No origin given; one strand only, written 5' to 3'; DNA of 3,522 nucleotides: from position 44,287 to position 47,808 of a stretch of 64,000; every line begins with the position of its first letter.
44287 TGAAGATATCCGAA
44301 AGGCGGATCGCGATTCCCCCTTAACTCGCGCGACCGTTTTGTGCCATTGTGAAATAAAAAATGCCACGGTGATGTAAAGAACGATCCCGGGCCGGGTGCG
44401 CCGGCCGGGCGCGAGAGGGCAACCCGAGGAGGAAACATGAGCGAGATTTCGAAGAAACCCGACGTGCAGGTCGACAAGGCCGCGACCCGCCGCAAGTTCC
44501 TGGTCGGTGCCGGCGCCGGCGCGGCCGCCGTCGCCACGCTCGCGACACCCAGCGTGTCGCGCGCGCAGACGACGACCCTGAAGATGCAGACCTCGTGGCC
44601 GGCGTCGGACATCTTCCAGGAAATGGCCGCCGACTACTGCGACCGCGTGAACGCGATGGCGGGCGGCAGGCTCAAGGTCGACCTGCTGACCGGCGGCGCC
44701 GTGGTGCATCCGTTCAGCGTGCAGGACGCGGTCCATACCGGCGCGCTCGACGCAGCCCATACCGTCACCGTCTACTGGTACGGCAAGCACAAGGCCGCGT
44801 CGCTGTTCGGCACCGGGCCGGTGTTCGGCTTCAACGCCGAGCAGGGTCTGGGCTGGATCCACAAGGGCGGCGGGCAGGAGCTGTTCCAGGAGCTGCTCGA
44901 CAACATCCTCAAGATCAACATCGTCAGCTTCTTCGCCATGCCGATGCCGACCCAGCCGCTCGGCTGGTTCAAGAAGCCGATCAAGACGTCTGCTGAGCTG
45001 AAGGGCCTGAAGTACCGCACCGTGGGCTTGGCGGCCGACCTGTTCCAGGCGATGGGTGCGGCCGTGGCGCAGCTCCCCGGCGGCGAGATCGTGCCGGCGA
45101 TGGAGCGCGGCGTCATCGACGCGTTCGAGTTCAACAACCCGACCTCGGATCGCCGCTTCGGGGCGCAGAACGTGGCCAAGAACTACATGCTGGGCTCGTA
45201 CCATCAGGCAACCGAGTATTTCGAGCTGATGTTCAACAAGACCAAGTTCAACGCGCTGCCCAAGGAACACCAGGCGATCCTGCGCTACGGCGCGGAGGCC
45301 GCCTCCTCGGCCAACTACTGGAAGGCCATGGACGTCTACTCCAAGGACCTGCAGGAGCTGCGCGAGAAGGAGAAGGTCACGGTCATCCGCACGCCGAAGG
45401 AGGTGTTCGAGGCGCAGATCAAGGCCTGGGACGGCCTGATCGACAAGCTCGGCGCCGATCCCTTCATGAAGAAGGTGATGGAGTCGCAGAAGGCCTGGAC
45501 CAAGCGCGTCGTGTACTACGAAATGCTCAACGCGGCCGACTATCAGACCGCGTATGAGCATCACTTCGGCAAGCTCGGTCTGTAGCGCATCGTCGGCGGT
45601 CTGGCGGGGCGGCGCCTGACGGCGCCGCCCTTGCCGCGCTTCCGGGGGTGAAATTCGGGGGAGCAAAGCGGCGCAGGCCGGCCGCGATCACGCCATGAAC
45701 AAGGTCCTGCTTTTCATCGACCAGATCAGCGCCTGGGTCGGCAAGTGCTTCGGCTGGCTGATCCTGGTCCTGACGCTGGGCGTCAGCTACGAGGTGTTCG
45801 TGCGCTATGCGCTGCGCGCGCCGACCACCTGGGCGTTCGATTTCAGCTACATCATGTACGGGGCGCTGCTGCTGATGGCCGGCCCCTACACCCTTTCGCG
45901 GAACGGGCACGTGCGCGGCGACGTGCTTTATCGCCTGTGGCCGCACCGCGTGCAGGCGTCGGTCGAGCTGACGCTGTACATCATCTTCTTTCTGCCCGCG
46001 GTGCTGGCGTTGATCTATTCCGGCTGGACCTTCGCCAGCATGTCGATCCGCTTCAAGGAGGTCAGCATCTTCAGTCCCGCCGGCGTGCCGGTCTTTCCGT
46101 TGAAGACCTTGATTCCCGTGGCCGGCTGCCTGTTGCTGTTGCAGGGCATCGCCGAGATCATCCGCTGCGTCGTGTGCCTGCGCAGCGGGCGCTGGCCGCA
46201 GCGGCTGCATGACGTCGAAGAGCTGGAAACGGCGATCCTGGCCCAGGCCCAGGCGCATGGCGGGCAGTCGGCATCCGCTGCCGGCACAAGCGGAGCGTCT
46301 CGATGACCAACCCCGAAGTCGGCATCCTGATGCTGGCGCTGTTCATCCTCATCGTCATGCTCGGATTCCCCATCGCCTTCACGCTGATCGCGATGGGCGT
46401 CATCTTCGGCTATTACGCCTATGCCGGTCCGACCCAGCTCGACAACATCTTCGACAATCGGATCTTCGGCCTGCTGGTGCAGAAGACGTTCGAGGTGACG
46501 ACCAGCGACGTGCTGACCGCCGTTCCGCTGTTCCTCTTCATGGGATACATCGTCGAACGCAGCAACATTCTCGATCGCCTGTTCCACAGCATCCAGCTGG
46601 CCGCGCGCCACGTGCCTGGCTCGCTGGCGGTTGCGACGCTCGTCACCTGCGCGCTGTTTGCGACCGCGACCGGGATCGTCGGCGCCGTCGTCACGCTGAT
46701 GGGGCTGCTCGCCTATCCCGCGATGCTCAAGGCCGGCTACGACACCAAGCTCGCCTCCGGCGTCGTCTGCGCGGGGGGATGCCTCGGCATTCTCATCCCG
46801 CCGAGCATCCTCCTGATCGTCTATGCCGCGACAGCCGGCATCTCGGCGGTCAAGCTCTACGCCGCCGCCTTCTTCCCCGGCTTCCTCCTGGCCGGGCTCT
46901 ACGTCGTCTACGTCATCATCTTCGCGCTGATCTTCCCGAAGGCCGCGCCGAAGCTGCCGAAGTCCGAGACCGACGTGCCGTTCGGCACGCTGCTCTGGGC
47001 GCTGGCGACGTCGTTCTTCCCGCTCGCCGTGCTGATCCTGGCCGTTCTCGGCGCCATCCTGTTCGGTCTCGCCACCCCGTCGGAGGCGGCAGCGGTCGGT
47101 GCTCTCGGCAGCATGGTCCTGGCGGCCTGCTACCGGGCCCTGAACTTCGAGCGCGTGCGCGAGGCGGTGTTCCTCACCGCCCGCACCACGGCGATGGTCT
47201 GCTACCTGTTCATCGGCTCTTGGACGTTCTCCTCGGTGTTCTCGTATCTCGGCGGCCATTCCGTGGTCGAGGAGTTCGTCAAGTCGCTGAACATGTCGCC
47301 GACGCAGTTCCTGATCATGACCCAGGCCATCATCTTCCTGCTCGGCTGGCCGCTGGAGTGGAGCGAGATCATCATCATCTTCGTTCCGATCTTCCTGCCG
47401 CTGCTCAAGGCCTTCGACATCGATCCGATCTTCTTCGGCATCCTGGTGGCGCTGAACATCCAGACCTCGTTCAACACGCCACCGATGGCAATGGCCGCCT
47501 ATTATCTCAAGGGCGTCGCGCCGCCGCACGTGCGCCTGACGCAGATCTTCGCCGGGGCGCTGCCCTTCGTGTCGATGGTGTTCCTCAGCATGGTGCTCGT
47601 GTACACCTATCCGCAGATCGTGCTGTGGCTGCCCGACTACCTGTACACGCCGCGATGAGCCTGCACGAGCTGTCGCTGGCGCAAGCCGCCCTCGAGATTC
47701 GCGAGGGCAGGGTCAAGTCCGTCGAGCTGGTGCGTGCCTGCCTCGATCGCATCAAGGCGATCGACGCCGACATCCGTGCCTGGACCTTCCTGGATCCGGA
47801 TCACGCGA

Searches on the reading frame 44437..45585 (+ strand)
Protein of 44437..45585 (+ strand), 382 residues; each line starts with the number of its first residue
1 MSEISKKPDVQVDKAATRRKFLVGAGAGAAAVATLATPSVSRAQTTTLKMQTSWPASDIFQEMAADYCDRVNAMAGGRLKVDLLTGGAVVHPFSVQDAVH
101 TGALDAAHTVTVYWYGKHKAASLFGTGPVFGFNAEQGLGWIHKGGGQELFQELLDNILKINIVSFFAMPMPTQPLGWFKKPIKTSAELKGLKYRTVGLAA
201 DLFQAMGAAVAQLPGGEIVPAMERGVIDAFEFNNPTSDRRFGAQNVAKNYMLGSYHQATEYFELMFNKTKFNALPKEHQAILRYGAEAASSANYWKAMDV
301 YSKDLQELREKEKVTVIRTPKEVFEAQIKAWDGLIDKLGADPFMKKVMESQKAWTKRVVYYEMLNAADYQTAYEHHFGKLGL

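Call 27: search_protein_families(library=pfam, proteins=[window:44437-45585:+], max_evalue=0.00001)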
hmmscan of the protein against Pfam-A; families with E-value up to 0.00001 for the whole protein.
window:44437-45585:+ (382 aa): 1 family
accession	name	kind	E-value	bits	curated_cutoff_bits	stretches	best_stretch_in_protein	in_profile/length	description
PF03480.18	DctP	-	2.5e-34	119.4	23.4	1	52-337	3-281/286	Bacterial extracellular solute-binding protein, family 7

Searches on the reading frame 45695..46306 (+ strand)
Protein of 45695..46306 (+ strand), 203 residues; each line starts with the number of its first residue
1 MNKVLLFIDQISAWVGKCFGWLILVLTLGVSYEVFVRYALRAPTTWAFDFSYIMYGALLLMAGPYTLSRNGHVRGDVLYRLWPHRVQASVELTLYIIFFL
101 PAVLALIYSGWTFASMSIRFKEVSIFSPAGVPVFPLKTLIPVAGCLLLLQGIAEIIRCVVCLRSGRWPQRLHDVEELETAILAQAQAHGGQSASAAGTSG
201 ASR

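Call 27: search_protein_families(library=pfam, proteins=[window:45695-46306:+], max_evalue=0.00001)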
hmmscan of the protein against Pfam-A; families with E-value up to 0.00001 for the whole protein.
window:45695-46306:+ (203 aa): 1 family
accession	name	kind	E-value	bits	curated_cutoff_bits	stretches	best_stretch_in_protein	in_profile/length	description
PF04290.18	DctQ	-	6.4e-23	81.5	28.3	1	27-159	2-130/132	Tripartite ATP-independent periplasmic transporters, DctQ component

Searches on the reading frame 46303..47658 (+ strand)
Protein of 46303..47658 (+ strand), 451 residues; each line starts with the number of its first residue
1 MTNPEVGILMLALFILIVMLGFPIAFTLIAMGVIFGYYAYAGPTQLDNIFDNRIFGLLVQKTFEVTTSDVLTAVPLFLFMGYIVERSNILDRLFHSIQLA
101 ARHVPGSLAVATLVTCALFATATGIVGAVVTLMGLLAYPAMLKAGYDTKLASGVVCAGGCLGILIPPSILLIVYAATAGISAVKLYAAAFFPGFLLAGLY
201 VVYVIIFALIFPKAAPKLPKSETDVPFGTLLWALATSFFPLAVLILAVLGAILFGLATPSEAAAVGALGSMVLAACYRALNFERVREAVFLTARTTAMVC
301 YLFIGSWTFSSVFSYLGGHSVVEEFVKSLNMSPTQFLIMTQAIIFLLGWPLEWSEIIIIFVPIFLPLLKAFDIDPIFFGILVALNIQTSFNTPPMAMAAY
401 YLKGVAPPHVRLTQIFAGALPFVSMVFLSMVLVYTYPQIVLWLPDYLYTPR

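Call 27: search_protein_families(library=pfam, proteins=[window:46303-47658:+], max_evalue=0.00001)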
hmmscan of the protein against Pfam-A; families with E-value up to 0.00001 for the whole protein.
window:46303-47658:+ (451 aa): 1 family
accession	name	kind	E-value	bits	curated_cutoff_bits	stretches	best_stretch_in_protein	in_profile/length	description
PF06808.19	DctM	-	3.9e-77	260.3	23.8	1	12-439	2-413/413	Tripartite ATP-independent periplasmic transporter, DctM component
